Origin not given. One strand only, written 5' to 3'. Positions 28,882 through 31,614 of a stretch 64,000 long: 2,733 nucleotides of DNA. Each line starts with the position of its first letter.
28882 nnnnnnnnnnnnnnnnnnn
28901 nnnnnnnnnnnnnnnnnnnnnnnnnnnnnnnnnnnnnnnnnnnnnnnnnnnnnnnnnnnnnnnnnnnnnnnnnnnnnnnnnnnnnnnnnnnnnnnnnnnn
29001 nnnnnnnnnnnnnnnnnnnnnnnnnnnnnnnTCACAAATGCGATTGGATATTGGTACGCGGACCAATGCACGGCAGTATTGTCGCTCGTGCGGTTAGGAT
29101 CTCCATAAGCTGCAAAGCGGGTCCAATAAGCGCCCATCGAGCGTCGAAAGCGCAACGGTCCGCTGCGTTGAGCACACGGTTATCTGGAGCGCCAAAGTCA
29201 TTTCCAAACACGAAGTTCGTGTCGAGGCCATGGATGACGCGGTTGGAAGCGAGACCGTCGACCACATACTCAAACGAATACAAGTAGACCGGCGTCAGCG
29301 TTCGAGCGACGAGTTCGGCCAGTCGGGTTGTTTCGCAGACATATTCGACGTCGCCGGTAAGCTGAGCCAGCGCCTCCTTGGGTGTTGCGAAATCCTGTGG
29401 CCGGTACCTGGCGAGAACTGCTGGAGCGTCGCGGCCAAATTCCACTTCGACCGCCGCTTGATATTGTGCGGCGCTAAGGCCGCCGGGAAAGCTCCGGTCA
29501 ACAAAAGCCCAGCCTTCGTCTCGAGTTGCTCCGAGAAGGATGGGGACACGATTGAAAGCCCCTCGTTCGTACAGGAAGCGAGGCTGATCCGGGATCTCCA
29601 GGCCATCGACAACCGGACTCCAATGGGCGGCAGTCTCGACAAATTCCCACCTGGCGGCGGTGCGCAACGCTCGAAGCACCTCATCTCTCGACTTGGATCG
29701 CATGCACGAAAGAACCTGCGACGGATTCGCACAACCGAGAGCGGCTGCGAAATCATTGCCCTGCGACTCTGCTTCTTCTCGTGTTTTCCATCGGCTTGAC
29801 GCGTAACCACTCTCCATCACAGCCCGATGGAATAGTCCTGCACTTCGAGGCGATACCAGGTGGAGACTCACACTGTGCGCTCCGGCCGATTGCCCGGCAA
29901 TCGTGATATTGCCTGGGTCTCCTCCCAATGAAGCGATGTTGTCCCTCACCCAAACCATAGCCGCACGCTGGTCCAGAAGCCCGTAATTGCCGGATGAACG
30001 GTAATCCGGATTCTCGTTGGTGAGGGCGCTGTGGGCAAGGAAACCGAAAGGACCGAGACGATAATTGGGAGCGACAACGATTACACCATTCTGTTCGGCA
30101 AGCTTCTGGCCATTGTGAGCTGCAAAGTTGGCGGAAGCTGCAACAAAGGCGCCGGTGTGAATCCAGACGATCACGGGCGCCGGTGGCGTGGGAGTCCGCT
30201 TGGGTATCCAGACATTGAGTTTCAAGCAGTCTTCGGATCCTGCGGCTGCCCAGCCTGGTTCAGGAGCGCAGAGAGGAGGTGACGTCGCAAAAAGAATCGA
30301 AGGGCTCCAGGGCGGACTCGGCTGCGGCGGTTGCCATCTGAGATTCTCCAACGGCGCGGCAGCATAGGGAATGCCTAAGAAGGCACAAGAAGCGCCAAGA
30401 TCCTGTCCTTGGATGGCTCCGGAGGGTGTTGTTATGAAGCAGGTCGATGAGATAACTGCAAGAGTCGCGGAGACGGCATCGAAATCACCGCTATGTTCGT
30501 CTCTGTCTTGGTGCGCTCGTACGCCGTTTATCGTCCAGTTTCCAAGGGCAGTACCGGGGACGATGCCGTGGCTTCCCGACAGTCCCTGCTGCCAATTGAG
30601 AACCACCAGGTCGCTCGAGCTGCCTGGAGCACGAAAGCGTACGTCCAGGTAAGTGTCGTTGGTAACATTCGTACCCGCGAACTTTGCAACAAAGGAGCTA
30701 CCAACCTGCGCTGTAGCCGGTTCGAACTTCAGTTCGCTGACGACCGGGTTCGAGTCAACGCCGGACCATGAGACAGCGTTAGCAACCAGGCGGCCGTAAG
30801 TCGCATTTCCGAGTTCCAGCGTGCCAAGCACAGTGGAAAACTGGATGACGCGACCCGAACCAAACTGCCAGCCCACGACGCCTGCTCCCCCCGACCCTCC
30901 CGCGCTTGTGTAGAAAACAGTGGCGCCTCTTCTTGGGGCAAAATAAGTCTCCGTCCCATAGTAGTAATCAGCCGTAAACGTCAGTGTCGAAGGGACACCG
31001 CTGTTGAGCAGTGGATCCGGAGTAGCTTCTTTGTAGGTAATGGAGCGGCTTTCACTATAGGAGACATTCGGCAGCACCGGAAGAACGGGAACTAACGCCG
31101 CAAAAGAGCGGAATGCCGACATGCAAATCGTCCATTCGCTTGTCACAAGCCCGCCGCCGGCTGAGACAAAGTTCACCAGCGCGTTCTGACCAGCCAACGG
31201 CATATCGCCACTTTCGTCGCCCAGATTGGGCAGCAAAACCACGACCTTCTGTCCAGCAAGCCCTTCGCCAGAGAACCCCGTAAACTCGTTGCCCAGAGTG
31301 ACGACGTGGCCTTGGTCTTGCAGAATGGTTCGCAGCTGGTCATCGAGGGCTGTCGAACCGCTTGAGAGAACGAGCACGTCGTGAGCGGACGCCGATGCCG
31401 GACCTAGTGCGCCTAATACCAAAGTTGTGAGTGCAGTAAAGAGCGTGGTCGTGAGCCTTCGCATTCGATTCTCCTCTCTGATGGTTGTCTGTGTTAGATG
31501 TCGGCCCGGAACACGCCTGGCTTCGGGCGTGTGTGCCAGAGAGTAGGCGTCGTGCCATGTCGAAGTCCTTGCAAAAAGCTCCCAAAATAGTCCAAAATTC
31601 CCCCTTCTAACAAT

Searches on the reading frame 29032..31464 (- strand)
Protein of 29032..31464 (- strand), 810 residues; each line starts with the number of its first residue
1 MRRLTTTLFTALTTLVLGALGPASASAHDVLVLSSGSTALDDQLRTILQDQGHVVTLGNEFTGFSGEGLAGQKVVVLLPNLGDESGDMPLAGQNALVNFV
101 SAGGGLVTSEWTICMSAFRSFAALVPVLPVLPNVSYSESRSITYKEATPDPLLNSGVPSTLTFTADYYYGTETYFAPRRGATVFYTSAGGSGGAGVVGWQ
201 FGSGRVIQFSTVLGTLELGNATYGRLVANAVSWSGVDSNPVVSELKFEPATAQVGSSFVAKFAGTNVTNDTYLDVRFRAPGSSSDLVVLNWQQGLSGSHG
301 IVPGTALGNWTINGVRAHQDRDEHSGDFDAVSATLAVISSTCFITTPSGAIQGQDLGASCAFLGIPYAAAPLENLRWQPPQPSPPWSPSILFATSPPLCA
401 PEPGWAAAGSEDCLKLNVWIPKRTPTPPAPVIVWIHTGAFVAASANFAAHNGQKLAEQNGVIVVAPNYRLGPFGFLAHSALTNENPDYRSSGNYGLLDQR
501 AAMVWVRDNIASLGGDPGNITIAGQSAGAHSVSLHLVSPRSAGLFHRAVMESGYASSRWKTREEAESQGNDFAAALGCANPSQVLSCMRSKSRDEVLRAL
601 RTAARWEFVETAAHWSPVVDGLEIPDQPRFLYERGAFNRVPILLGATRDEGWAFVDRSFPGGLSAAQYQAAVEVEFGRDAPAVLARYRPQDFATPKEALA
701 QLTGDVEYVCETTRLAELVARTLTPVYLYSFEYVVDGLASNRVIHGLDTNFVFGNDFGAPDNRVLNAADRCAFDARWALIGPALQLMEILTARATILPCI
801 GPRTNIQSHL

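Call 89: search_protein_families(library=pfam, proteins=[window:29032-31464:-], max_evalue=0.00001)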
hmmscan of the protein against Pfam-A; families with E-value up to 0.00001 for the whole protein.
window:29032-31464:- (810 aa): 3 families
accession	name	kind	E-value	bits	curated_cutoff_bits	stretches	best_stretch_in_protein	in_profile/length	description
PF00135.34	COesterase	-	7.5e-105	352.2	27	1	343-762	4-449/515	Carboxylesterase family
PF07859.19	Abhydrolase_3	-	4.2e-11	43.4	25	0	432-472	1-41/210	alpha/beta hydrolase fold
PF20434.5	BD-FAE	-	3.1e-10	40.4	26.8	1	416-538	1-109/215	BD-FAE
